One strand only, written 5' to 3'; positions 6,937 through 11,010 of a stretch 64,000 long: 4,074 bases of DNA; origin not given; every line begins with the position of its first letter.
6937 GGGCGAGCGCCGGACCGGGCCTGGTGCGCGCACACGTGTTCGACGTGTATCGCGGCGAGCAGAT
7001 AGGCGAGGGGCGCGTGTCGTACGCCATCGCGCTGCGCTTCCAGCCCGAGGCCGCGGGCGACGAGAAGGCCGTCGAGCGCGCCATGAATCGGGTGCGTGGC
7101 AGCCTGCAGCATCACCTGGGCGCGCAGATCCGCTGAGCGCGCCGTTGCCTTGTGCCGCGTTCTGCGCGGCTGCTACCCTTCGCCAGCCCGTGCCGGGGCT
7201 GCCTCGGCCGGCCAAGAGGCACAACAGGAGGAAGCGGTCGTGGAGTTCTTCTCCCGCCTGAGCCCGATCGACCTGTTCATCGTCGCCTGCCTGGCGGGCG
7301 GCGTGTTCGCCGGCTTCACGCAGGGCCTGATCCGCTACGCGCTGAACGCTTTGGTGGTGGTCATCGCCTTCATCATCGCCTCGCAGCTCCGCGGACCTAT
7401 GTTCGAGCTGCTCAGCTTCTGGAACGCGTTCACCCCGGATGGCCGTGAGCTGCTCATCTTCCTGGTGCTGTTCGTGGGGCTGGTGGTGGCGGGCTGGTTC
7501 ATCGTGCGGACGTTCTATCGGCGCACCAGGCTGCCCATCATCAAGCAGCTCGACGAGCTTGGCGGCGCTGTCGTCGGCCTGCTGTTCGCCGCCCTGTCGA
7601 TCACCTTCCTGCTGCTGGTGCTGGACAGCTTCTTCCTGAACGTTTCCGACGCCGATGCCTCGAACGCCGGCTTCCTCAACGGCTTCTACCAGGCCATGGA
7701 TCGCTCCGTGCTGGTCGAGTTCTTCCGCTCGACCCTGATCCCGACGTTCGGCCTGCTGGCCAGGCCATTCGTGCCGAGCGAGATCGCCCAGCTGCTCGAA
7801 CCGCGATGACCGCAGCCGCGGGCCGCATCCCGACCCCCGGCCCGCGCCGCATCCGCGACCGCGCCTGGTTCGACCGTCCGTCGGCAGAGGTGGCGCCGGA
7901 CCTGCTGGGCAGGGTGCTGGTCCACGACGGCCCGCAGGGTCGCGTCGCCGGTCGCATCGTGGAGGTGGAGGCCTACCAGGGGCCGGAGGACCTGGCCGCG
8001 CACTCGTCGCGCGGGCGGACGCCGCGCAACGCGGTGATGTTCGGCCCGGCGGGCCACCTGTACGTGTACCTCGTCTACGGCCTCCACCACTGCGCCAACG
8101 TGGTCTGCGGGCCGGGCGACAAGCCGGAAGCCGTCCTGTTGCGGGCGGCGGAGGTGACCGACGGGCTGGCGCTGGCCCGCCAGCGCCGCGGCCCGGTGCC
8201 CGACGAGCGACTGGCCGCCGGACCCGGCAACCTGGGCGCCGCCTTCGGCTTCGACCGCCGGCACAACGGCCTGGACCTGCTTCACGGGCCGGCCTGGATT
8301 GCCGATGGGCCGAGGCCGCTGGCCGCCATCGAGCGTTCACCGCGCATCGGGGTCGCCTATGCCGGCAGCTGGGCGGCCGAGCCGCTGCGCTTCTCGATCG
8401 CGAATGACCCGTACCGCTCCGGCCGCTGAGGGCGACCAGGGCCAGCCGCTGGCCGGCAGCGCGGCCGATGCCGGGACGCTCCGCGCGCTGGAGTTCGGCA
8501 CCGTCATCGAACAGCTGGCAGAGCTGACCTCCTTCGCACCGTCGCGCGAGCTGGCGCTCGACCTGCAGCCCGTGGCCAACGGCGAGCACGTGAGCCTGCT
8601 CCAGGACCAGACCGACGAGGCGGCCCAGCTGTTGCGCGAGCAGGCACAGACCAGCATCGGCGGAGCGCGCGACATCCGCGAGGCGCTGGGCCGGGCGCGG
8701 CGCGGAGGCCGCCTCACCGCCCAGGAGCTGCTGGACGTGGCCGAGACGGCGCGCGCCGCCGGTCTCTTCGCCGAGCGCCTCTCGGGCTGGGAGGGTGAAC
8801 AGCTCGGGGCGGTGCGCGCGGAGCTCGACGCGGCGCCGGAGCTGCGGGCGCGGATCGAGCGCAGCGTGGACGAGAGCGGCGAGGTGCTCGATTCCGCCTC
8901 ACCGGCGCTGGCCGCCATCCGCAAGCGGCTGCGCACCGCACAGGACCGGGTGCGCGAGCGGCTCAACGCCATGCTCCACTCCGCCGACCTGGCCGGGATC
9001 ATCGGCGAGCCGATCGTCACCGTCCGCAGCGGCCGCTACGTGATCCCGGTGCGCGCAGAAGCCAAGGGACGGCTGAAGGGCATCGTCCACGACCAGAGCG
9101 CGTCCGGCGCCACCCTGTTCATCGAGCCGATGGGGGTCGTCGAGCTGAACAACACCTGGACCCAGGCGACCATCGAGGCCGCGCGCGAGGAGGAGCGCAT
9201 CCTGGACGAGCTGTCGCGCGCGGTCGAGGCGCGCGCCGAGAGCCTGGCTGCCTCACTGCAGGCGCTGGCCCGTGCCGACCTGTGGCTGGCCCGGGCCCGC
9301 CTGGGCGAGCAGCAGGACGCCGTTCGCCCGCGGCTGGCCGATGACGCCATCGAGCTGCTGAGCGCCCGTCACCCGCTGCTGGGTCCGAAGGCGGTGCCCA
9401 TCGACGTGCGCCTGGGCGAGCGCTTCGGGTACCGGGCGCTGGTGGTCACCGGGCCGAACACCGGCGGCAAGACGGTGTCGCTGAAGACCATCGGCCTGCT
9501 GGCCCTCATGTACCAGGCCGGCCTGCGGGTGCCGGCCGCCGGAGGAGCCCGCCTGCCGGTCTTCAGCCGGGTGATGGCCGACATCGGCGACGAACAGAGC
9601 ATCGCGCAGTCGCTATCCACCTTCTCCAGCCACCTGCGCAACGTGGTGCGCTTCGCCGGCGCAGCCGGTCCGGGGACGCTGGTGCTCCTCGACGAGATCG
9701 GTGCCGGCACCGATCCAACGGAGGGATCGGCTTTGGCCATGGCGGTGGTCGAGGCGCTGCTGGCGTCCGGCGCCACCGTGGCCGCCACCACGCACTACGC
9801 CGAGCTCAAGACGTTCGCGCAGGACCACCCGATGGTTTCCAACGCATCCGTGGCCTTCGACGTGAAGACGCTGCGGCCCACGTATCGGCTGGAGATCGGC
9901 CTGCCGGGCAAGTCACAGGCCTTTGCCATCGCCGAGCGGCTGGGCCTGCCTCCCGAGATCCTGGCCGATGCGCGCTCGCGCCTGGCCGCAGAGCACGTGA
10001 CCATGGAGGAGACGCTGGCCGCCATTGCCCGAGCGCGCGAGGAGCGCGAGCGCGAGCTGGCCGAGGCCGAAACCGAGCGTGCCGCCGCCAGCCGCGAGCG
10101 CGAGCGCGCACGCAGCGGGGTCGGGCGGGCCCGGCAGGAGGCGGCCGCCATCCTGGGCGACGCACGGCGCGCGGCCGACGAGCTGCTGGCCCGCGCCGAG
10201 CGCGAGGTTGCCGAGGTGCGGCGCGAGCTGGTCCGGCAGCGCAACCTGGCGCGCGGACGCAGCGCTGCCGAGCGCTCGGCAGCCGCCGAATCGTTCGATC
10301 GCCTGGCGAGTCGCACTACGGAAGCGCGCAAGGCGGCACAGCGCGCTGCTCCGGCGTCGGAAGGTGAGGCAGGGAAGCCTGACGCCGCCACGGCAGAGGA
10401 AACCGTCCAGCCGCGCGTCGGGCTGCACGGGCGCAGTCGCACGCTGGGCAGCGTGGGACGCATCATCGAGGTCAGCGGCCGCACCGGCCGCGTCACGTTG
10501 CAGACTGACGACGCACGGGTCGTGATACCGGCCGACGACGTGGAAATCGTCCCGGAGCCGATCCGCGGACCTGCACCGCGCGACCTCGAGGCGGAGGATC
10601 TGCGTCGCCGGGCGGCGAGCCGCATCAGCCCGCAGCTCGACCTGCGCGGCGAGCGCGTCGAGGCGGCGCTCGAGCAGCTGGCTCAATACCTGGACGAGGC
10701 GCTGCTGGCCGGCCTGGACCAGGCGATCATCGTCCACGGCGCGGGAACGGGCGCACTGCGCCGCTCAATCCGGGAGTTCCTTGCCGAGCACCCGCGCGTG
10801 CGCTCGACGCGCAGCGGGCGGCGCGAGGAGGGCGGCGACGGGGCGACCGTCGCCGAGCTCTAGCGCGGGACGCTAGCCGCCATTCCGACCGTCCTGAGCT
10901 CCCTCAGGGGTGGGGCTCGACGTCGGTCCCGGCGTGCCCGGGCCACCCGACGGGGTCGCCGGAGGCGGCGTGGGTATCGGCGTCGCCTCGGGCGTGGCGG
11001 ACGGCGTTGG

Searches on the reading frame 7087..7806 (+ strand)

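Call 10: search_protein_families(library=pfam, proteins=[window:7087-7806:+], max_evalue=0.0001)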
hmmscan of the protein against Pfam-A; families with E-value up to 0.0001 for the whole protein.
window:7087-7806:+ (240 aa): 1 family
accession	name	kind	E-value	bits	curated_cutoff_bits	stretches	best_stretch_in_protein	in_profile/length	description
PF02674.22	Colicin_V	-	2.9e-14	53.7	29.3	1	61-205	1-131/144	Colicin V production protein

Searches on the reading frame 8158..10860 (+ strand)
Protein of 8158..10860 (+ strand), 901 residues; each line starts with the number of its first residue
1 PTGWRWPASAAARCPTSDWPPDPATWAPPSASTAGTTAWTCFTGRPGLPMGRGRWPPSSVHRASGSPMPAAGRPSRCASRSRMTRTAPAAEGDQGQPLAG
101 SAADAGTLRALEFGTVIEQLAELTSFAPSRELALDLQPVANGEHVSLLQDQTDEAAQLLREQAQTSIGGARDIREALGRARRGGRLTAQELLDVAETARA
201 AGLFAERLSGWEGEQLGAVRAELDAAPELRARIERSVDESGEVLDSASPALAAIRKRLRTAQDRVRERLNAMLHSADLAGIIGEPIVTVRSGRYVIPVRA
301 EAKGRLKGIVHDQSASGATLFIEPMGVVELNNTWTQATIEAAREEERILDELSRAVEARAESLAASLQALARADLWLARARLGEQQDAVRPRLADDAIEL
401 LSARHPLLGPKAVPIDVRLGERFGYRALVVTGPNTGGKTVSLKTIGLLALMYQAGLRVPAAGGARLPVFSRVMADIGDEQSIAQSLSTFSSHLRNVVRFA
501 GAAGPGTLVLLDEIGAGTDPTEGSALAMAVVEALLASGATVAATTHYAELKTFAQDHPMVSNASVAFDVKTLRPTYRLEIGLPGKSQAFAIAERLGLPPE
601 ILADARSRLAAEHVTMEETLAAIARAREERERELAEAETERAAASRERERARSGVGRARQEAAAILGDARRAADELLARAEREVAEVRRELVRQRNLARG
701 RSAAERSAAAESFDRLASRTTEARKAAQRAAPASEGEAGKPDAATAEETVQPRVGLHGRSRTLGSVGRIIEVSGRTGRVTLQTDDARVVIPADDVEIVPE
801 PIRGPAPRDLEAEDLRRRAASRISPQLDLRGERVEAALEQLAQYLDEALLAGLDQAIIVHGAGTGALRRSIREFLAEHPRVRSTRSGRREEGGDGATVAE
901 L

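Call 10: search_protein_families(library=pfam, proteins=[window:8158-10860:+], max_evalue=0.0001)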
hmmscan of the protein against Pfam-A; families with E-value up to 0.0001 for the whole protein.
window:8158-10860:+ (901 aa): 2 families
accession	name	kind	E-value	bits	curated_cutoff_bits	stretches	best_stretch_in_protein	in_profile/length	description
PF00488.27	MutS_V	-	3.5e-31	109.1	30.2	1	429-609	2-184/188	MutS domain V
PF01713.27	Smr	-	1.2e-23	83.5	25.7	1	827-901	1-76/77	Smr domain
